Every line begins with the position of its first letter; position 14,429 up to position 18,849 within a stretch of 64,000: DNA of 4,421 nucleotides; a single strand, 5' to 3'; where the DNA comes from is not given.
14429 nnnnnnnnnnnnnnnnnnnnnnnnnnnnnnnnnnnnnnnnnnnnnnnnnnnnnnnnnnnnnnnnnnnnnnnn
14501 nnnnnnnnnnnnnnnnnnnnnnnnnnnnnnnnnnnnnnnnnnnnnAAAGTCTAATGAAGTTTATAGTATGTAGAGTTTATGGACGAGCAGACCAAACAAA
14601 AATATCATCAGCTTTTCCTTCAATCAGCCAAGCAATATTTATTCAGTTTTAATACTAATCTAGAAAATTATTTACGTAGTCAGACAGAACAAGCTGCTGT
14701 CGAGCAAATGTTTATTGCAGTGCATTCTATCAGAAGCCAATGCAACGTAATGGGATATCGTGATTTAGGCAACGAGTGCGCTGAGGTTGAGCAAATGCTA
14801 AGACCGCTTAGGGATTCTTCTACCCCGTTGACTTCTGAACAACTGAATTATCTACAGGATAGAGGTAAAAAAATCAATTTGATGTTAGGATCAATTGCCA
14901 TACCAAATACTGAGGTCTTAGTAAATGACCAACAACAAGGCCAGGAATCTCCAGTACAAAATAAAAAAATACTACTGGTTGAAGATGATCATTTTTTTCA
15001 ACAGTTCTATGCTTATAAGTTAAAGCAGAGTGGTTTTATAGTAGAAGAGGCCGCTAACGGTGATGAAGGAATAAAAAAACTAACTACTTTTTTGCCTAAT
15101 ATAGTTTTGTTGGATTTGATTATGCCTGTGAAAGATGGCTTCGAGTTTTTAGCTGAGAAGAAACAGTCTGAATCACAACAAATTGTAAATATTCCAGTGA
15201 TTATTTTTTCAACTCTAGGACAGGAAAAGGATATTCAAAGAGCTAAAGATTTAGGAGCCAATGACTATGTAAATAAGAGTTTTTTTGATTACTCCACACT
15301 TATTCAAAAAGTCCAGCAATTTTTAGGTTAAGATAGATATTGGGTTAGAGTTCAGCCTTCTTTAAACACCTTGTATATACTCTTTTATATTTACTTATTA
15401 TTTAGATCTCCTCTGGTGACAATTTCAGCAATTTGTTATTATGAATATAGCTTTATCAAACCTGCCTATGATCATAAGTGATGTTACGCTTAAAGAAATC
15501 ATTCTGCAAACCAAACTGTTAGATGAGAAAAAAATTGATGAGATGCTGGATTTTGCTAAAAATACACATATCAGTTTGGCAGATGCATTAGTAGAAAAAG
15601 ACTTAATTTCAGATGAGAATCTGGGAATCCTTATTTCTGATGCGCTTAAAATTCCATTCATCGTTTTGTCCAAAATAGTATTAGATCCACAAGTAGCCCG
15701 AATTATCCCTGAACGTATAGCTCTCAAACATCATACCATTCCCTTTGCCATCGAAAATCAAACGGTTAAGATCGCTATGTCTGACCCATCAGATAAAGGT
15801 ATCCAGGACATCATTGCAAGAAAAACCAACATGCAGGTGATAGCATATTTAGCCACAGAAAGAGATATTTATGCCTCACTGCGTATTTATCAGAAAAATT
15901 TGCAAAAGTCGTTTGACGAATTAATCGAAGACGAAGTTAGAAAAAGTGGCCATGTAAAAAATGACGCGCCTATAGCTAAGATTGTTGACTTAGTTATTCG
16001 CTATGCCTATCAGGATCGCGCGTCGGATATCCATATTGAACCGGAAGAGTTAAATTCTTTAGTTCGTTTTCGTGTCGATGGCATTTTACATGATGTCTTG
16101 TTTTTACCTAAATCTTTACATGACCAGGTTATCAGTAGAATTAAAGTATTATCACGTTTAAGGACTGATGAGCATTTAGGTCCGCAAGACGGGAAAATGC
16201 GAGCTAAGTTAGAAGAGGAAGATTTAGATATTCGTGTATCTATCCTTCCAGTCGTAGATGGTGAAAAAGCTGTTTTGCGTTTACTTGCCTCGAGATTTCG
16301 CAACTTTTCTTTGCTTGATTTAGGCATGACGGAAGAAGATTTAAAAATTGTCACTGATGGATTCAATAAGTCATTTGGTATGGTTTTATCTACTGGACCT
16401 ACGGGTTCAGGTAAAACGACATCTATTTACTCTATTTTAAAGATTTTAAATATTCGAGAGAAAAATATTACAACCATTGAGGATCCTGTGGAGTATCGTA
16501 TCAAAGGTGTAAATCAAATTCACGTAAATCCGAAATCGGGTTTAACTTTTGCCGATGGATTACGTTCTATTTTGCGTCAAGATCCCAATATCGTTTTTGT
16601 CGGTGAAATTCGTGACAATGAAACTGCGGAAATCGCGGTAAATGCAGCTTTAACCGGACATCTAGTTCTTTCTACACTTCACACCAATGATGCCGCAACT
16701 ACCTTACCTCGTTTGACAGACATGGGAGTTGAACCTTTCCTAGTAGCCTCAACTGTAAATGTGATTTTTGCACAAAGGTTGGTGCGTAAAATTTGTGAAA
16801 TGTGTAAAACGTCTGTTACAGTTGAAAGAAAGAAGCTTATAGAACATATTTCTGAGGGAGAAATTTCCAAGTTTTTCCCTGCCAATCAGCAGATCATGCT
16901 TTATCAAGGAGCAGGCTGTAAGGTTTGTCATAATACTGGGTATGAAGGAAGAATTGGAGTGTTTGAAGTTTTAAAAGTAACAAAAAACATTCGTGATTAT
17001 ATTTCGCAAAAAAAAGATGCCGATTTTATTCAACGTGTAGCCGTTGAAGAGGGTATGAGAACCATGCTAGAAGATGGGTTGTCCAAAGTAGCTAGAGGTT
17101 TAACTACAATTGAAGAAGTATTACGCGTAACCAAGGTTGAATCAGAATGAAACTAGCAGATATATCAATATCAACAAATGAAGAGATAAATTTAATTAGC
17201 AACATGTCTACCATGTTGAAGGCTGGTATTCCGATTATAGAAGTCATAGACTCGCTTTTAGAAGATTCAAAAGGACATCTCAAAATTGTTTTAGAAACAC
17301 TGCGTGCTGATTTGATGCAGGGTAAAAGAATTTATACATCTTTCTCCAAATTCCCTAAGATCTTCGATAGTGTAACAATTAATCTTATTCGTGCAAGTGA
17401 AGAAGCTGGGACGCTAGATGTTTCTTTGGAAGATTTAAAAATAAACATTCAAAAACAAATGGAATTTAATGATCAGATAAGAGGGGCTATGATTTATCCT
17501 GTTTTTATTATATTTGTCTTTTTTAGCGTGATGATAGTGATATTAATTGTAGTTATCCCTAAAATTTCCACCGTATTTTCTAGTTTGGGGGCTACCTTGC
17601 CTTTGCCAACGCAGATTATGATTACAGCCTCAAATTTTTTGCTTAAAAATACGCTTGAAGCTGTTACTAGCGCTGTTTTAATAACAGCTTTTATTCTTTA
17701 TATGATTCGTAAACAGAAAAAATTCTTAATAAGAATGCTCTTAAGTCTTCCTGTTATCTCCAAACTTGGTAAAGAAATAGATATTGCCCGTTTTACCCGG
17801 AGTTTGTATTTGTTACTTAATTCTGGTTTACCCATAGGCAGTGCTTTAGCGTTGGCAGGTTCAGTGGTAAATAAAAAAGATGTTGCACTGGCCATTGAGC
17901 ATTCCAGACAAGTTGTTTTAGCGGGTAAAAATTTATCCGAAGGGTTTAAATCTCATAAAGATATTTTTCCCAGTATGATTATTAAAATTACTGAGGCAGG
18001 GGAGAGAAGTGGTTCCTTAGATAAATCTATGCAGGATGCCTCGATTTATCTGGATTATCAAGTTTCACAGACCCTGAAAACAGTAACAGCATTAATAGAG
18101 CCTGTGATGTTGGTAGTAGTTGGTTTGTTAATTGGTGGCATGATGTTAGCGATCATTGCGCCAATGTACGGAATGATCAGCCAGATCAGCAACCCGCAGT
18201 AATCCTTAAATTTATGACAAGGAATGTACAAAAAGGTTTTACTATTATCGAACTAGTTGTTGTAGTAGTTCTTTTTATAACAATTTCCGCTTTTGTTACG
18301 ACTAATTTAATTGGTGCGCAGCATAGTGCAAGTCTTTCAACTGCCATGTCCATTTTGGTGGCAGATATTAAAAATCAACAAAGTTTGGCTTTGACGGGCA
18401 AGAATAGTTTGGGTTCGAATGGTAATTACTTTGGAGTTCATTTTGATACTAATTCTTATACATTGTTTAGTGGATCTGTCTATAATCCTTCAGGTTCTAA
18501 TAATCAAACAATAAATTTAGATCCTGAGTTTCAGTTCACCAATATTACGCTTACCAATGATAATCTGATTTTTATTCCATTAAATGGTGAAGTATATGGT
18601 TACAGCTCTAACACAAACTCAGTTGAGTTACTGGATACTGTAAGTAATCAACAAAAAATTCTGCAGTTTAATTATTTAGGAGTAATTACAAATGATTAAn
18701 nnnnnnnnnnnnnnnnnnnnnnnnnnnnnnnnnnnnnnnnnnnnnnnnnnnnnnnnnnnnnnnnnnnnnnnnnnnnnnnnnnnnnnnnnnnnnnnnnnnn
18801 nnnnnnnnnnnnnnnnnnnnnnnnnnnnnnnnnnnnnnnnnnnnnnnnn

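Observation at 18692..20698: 668-aa prepilin-like protein in the type IV pilus operon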

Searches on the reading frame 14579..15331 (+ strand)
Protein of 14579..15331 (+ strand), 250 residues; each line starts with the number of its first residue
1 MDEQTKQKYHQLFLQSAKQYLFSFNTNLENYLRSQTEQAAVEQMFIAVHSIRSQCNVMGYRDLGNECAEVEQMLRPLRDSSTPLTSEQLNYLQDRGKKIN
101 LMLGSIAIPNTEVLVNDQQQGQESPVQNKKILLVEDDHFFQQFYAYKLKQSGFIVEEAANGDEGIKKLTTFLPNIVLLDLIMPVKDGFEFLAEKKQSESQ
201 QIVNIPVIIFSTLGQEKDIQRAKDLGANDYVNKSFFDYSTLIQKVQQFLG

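Call 5: search_protein_families(library=pfam, proteins=[window:14579-15331:+], max_evalue=0.1)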
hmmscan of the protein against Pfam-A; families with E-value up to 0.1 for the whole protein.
window:14579-15331:+ (250 aa): 3 families
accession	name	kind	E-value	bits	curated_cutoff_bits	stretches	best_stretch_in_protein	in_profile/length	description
PF00072.30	Response_reg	-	5.4e-21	75.3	30.2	1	131-245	1-110/111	Response regulator receiver domain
PF01627.28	Hpt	-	7e-08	33.1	24.6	1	9-94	2-76/84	Hpt domain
PF17908.6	APAF1_C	-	0.048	14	22.8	0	4-94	11-98/135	APAF-1 helical domain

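Call 6: search_protein_families(library=ncbifam, proteins=[window:14579-15331:+], max_evalue=0.1)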
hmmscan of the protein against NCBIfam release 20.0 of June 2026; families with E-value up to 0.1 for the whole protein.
window:14579-15331:+ (250 aa): 92 families (the best 25 are shown)
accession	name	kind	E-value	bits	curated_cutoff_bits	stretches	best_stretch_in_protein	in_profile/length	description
TIGR02154.1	PhoB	equivalog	1.9e-19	69.9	296.2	1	128-246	2-117/226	phosphate regulon transcriptional regulator PhoB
NF007969.0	PRK10693.1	equivalog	5.3e-18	65.1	329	1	124-249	3-124/337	two-component system response regulator RssB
NF041367.1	CheY_Halo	equivalog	2.1e-16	60.3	200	1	131-245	1-110/114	chemotaxis protein CheY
NF041733.1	resp_reg_CseB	equivalog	8.4e-16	58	350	1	130-247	2-113/228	two-component system response regulator CseB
NF040534.1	resp_reg_YycF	equivalog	1.1e-15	57.5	340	1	129-246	1-112/231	response regulator YycF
NF045505.1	RR_RssB_Pseudo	equivalog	1.2e-15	57.5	700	1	129-247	6-120/394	two-component system response regulator RssB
TIGR02875.1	spore_0_A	equivalog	1.2e-15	57.5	200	1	130-248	4-121/262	sporulation transcription factor Spo0A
NF051850.1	RespRegRprY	equivalog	2.1e-15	56.8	370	1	129-246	5-117/234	response regulator transcription factor RprY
NF007546.0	PRK10161.1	equivalog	9.6e-15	54.8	471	1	129-237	3-109/229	phosphate response regulator transcription factor PhoB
TIGR01387.1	cztR_silR_copR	subfamily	1.1e-14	54.6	279.2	1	131-249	1-114/218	heavy metal response regulator transcription factor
NF040689.1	MtrAB_MtrA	equivalog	1.1e-14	54.3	300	1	131-246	1-110/219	MtrAB system response regulator MtrA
NF045944.1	ResRegRpaBCyano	equivalog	3.9e-14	52.6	330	1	132-236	1-100/229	response regulator transcription factor RpaB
NF007135.0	PRK09581.1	equivalog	1.2e-13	50.7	474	1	130-245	4-116/457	PleD family two-component system response regulator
NF001965.0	PRK00742.1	subfamily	1.7e-13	50.5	293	1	129-247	4-121/357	chemotaxis-specific protein-glutamate methyltransferase CheB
NF012227.0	AdeR_RR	equivalog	1.9e-13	50.4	340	1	126-248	9-125/239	efflux system response regulator transcription factor AdeR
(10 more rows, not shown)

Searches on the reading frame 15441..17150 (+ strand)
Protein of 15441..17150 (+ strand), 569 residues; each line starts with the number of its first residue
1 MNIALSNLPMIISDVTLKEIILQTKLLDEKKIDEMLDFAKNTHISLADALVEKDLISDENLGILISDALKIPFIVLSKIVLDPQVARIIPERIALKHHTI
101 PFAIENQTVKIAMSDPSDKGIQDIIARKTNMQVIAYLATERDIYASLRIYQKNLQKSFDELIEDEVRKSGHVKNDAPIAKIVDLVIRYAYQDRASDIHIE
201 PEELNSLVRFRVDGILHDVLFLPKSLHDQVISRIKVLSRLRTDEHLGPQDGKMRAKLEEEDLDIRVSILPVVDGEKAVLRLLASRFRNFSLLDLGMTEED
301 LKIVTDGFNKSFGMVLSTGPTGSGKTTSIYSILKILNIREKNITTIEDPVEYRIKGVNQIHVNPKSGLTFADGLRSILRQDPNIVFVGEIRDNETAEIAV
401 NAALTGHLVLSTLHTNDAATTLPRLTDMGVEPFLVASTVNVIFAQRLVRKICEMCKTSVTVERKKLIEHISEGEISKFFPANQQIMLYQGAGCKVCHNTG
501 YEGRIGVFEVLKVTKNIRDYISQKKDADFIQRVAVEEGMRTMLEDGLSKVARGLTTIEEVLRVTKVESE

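Call 5: search_protein_families(library=pfam, proteins=[window:15441-17150:+], max_evalue=0.1)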
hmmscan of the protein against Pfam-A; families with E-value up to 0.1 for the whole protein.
window:15441-17150:+ (569 aa): 5 families
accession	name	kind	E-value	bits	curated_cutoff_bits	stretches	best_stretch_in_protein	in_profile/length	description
PF00437.27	T2SSE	-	4.3e-128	427.5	24.9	1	173-562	3-370/370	Type II/IV secretion system protein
PF05157.20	MshEN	-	3.1e-16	59.6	23.1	1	70-150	2-83/90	MshEN domain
PF10415.14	FumaraseC_C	-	0.0028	18.5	32.5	0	15-40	26-51/54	Fumarase C C-terminus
PF13401.12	AAA_22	-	0.015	16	27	1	313-379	6-56/130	AAA domain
PF17545.7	DUF5461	-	0.079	13.7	25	0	24-75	11-64/93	Family of unknown function (DUF5461)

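Call 6: search_protein_families(library=ncbifam, proteins=[window:15441-17150:+], max_evalue=0.1)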
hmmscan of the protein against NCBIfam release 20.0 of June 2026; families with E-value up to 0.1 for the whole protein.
window:15441-17150:+ (569 aa): 23 families
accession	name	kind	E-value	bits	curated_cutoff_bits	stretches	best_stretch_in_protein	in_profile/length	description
TIGR02538.1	type_IV_pilB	equivalog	1.2e-161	539.1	675.65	1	17-565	2-563/564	type IV-A pilus assembly ATPase PilB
TIGR02533.1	type_II_gspE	equivalog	1.8e-154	515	630.25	1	89-564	4-486/486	type II secretion system ATPase GspE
NF053534.1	T4PilAsmATPsTfpB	equivalog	7.2e-134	447.3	850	1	42-564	49-582/584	type IV pilus assembly ATPase TfpB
NF007755.0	PRK10436.1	equivalog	1.8e-131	439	617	1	92-567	12-462/465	type II secretion system protein GspE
NF041000.1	ATPase_ComGA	equivalog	3.5e-72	242.6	300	1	185-449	3-266/267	competence type IV pilus ATPase ComGA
TIGR01420.1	pilT_fam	subfamily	8.3e-51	173.2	319.1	2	185-468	5-291/343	PilT/PilU family type 4a pilus ATPase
TIGR02525.1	plasmid_TraJ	equivalog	1.2e-25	90.3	368.3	1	298-428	138-272/372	plasmid transfer ATPase TraJ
TIGR02524.1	dot_icm_DotB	equivalog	2.6e-21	76.2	463.3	1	306-448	128-279/358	Dot/Icm type IV secretion system ATPase DotB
NF058587.1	archaellum_moto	equivalog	4.2e-18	65.4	550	1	316-522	279-500/527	archaellum flagellar ATPase motor FlaI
TIGR02782.1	TrbB_P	equivalog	6e-14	52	304.55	1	296-431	121-258/303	P-type conjugative transfer ATPase TrbB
TIGR02788.1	VirB11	equivalog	6.9e-14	51.6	249.95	1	316-431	148-268/308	P-type DNA transfer ATPase VirB11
NF012033.0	PRK15489.1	equivalog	8.3e-13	47.4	537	1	15-170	491-649/703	glycosyl transferase family protein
NF008411.1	PRK11234.1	equivalog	1.9e-12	46.4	1170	1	16-170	483-637/723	cyclic di-3',5'-guanylate-activated glycosyltransferase NfrB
NF010407.0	PRK13833.1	subfamily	3e-12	46.6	499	1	271-431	102-265/323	conjugal transfer protein TrbB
NF010469.0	PRK13894.1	subfamily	1.2e-10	41.3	508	1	296-427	134-266/320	conjugal transfer ATPase TrbB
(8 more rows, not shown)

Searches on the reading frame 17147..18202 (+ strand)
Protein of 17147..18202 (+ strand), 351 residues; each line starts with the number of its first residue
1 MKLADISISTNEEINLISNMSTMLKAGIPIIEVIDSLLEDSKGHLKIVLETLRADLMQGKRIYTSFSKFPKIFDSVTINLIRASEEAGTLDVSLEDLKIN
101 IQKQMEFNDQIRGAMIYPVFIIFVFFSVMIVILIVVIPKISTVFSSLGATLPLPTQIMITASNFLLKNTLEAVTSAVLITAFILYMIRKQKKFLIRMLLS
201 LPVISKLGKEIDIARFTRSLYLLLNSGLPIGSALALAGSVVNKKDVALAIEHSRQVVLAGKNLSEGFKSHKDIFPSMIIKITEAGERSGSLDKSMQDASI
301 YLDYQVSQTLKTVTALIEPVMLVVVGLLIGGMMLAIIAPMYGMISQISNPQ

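Call 5: search_protein_families(library=pfam, proteins=[window:17147-18202:+], max_evalue=0.1)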
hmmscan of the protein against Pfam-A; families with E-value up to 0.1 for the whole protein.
window:17147-18202:+ (351 aa): 1 family
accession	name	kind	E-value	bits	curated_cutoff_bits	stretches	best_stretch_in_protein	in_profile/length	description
PF00482.28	T2SSF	-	1.3e-46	158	25.2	2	216-339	1-125/125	Type II secretion system (T2SS), protein F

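Call 6: search_protein_families(library=ncbifam, proteins=[window:17147-18202:+], max_evalue=0.1)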
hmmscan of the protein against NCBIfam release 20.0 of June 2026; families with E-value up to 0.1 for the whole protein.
window:17147-18202:+ (351 aa): 6 families
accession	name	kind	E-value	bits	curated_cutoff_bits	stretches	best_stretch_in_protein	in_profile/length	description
TIGR02120.1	GspF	equivalog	6.1e-67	226.6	424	1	7-345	59-399/401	type II secretion system inner membrane protein GspF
NF052607.1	T4PiliAsmPilCThrm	equivalog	1.8e-57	195.3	700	1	18-348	72-405/406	type IV pilus assembly protein PilC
NF052606.1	T4PiliAsmPilCMyx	equivalog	9.1e-57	192.8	700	1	12-347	81-418/419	type IV pilus assembly protein PilC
NF007861.0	PRK10573.1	equivalog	3.7e-53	181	401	1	10-343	58-394/401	protein transport protein HofC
NF041012.2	T4P_ComGB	equivalog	2.8e-38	132.1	240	1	12-344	2-331/332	competence type IV pilus assembly protein ComGB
NF047826.1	T3SSXpsF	equivalog_domain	1.4e-36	126.1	650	1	9-347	64-404/405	type II secretion system protein XpsF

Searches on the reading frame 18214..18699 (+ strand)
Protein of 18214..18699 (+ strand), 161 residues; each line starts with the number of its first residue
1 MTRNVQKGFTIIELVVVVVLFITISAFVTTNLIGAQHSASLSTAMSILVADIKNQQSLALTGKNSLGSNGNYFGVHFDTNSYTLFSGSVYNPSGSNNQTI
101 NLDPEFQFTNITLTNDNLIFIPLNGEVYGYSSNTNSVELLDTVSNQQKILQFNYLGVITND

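Call 5: search_protein_families(library=pfam, proteins=[window:18214-18699:+], max_evalue=0.1)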
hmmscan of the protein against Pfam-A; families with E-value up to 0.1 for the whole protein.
window:18214-18699:+ (161 aa): 2 families
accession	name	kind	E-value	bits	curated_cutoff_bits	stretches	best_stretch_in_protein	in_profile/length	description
PF07963.17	N_methyl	-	4.1e-05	23.4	21.2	1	3-27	1-25/27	Prokaryotic N-terminal methylation motif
PF25814.1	fn3_SORL1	-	0.045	14.2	27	1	45-109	5-66/90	SORL1-like, fn3 domain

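Call 6: search_protein_families(library=ncbifam, proteins=[window:18214-18699:+], max_evalue=0.1)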
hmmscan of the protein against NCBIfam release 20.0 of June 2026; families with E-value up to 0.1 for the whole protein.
window:18214-18699:+ (161 aa): 9 families
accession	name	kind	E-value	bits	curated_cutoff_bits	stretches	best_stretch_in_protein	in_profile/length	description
TIGR01708.2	typeII_sec_gspH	equivalog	2.8e-05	24.2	80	1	6-82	1-70/169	type II secretion system minor pseudopilin GspH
NF007800.0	PRK10506.1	equivalog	0.00098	19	158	1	4-107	6-104/163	prepilin peptidase-dependent protein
NF040982.1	ComGD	equivalog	0.0013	19.1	70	1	6-66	1-61/139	competence type IV pilus minor pilin ComGD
TIGR01710.1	typeII_sec_gspG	equivalog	0.0019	18.2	88.85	1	7-47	1-41/134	type II secretion system major pseudopilin GspG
NF041775.1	typeIV_PilA_Myxo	equivalog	0.002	18.1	400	1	6-58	10-62/214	type IV pilin protein PilA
TIGR02532.1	IV_pilin_GFxxxE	domain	0.003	17.3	16.3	1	6-21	1-16/24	prepilin-type N-terminal cleavage/methylation domain-containing protein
TIGR02596.1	TIGR02596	subfamily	0.026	14.6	70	1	9-62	1-54/196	Verru_Chthon cassette protein D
NF007862.0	PRK10574.1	equivalog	0.069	13.3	138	0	5-28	3-26/145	prepilin peptidase-dependent pilin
NF041013.1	T4P_ComGE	equivalog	0.096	12.8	49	0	6-36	3-33/83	competence type IV pilus minor pilin ComGE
